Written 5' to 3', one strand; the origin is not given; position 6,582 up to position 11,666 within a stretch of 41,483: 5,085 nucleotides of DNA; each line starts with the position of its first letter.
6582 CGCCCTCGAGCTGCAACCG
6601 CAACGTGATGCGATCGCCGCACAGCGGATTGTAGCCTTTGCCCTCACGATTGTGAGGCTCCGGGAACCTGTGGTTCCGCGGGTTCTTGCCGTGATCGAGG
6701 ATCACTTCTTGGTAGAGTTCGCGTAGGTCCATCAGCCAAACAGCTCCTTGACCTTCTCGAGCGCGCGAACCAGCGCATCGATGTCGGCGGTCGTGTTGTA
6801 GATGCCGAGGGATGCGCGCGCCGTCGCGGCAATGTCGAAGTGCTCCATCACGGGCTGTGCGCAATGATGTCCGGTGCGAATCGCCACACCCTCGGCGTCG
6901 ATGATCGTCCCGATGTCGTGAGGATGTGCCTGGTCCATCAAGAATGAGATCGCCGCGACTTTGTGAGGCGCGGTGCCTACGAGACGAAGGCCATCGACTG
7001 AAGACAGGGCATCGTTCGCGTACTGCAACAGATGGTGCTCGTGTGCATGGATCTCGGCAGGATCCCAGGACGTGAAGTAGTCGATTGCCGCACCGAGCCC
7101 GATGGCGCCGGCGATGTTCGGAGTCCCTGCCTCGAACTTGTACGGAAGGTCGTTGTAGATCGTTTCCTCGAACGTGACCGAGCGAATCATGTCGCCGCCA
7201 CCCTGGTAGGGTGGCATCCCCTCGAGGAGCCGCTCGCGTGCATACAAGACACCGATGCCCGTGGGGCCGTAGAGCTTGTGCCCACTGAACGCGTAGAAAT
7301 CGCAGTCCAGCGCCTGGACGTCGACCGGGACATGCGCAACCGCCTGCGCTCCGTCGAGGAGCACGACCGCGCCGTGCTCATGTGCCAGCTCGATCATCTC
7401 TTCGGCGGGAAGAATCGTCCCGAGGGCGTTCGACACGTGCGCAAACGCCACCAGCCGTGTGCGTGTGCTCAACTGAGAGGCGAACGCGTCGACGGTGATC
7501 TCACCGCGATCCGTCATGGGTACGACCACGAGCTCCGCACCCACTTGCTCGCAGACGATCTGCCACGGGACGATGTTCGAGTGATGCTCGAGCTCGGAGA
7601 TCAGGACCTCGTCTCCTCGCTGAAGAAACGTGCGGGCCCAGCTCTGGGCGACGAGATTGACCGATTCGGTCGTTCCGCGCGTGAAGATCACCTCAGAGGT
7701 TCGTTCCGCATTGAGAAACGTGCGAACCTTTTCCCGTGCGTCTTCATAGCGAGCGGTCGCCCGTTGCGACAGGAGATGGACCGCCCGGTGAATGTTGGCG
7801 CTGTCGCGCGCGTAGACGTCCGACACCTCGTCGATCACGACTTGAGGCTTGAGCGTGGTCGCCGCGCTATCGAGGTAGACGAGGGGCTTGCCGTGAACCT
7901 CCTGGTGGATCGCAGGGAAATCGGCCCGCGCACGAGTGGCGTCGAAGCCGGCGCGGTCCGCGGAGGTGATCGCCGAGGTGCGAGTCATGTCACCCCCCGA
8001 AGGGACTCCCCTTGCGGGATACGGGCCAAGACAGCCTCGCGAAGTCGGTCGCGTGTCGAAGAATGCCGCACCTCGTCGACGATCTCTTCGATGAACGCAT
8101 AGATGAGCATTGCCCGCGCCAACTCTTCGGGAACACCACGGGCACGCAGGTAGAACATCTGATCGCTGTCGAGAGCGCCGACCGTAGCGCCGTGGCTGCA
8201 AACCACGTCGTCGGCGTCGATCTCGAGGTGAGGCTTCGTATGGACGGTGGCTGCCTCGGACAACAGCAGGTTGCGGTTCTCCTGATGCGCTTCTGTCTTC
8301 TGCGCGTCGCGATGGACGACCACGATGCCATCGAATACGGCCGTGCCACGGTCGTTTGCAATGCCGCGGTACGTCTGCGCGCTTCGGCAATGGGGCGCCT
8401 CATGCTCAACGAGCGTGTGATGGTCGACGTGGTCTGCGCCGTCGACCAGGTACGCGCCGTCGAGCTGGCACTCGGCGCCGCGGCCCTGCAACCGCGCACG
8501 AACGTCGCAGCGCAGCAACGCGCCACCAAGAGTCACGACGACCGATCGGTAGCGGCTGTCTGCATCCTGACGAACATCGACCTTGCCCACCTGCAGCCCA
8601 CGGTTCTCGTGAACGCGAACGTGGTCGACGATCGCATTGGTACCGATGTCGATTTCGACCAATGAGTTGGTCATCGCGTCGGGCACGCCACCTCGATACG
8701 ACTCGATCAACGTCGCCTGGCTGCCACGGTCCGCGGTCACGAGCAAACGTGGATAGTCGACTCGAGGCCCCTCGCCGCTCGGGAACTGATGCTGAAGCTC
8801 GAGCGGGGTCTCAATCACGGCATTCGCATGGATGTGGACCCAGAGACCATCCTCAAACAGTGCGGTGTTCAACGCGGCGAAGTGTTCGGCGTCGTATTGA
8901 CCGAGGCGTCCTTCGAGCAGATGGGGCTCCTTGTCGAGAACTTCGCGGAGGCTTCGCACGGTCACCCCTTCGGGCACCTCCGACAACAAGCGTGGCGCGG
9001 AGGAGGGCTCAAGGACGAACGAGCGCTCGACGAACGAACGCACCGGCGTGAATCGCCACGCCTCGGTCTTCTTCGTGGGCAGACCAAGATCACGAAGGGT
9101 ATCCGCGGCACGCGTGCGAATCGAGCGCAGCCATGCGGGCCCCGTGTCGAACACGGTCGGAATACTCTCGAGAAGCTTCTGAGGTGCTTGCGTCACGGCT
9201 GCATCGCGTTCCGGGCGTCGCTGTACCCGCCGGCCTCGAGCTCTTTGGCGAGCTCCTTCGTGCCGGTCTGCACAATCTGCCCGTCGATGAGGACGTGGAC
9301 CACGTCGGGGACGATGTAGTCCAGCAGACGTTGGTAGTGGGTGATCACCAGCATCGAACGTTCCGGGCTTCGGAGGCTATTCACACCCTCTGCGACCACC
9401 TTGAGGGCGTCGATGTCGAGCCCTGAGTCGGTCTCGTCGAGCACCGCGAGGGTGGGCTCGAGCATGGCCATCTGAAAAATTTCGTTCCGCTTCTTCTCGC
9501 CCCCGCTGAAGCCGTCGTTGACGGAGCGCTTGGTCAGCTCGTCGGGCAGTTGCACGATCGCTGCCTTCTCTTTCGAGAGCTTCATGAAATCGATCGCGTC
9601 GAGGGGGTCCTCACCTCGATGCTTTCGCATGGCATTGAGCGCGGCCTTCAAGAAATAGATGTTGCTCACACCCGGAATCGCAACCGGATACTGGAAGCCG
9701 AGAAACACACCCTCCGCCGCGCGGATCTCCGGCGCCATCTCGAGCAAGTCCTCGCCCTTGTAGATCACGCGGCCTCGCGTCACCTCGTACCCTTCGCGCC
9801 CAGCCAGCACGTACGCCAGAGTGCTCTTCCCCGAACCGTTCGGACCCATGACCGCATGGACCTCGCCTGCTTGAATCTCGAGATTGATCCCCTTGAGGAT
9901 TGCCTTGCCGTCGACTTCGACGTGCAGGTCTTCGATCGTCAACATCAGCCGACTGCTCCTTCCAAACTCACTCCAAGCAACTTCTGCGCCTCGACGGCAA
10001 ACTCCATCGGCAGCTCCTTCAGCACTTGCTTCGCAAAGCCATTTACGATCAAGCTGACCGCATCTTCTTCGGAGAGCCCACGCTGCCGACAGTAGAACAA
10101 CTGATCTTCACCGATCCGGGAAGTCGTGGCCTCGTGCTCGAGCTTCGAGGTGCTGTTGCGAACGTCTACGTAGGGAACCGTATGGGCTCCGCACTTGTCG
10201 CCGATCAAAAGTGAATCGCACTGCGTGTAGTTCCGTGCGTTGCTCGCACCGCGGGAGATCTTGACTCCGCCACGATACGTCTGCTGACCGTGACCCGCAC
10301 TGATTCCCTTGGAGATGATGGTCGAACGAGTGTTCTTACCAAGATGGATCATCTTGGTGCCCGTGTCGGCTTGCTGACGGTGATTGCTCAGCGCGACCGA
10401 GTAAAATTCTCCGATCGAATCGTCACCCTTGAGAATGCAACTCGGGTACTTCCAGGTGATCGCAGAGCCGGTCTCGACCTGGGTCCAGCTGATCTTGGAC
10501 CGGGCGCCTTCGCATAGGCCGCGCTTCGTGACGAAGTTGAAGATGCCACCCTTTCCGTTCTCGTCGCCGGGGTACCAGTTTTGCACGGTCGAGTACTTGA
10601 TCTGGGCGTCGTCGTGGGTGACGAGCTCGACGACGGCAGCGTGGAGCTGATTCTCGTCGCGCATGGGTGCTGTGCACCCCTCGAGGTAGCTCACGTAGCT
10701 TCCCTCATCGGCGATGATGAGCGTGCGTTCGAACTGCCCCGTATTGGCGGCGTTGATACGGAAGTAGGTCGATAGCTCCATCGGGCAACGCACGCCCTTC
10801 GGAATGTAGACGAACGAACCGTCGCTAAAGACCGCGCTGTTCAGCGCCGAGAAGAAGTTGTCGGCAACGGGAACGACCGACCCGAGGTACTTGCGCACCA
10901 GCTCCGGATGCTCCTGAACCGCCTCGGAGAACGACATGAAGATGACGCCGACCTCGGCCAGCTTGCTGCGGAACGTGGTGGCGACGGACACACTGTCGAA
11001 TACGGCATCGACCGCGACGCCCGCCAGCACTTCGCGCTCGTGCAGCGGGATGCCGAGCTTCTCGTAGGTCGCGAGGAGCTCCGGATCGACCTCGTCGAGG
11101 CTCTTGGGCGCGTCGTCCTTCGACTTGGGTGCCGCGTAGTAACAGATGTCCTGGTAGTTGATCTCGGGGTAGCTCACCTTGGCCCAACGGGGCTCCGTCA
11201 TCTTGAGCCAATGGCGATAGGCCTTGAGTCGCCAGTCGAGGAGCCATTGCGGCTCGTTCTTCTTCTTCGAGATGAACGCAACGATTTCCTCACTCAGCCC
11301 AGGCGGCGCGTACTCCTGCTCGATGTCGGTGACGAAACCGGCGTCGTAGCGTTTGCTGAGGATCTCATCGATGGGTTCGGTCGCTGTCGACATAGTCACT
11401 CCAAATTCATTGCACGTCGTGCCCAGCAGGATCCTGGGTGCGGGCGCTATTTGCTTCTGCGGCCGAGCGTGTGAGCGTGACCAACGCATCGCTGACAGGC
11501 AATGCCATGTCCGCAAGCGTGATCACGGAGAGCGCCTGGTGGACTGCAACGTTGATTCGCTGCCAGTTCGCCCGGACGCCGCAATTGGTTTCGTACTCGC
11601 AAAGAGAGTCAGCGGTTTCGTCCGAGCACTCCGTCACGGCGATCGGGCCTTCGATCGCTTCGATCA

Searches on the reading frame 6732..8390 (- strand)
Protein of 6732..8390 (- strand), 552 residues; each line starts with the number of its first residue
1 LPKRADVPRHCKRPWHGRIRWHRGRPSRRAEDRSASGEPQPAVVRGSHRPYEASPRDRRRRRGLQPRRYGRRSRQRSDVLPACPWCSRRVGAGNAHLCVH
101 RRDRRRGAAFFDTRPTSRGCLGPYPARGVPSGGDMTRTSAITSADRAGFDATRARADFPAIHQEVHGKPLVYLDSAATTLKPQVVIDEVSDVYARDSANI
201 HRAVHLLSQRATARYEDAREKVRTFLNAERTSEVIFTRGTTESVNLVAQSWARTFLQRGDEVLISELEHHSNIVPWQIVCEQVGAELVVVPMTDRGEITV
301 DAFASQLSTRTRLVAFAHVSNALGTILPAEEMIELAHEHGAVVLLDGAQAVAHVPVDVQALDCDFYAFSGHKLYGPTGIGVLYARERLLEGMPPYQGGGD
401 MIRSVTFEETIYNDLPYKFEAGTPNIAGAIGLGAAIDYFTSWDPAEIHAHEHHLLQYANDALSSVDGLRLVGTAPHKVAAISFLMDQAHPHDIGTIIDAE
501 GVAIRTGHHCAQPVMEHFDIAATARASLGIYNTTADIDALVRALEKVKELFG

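Call 68: search_protein_families(library=pfam, proteins=[window:6732-8390:-], max_evalue=0.0001)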
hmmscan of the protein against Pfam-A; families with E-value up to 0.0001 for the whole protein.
window:6732-8390:- (552 aa): 3 families
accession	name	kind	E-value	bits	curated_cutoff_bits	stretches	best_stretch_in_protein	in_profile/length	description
PF00266.25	Aminotran_5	-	2.9e-149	497.5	21.5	1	171-540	1-371/371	Aminotransferase class-V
PF00155.27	Aminotran_1_2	-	4e-12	46.4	19.7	1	215-348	44-187/361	Aminotransferase class I and II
PF01053.26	Cys_Met_Meta_PP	-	7.7e-05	21.8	27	0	250-350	82-177/381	Cys/Met metabolism PLP-dependent enzyme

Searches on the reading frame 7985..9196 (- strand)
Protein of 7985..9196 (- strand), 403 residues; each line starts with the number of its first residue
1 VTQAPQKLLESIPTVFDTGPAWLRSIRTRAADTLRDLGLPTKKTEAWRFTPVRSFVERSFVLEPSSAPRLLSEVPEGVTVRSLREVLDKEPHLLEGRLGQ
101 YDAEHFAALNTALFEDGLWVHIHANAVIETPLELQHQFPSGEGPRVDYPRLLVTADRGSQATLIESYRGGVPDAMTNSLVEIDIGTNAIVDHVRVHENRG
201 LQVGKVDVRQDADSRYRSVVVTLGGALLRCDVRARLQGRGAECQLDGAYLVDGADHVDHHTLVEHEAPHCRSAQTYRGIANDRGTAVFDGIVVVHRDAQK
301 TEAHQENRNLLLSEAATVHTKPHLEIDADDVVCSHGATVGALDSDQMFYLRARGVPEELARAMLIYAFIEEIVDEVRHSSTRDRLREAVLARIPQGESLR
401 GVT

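Call 68: search_protein_families(library=pfam, proteins=[window:7985-9196:-], max_evalue=0.0001)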
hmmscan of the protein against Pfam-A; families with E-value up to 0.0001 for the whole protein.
window:7985-9196:- (403 aa): 2 families
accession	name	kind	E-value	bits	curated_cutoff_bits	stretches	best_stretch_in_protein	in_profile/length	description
PF01458.23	SUFBD_core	-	4.3e-79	265.7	27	1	145-368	8-232/232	SUF system FeS cluster assembly, SufBD core domain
PF19295.5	SufBD_N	-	2.6e-15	56.9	23.5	1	72-133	107-171/172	SufBD protein N-terminal region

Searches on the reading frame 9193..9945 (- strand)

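Call 68: search_protein_families(library=pfam, proteins=[window:9193-9945:-], max_evalue=0.0001)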
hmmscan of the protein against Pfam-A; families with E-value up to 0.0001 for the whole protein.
window:9193-9945:- (250 aa): 2 families
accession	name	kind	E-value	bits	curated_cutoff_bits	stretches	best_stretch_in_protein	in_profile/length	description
PF00005.33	ABC_tran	-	2e-19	71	25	1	17-172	1-135/137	ABC transporter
PF02463.25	SMC_N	-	5.4e-07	29.7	40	0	145-209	136-203/220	RecF/RecN/SMC N terminal domain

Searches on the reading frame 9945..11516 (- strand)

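Call 68: search_protein_families(library=pfam, proteins=[window:9945-11516:-], max_evalue=0.0001)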
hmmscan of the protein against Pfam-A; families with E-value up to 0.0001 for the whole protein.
window:9945-11516:- (523 aa): 2 families
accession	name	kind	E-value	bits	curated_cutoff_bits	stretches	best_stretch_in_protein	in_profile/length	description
PF01458.23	SUFBD_core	-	5.8e-80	268.5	27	1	252-494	1-232/232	SUF system FeS cluster assembly, SufBD core domain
PF19295.5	SufBD_N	-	6.2e-12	46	23.5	1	183-244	106-166/172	SufBD protein N-terminal region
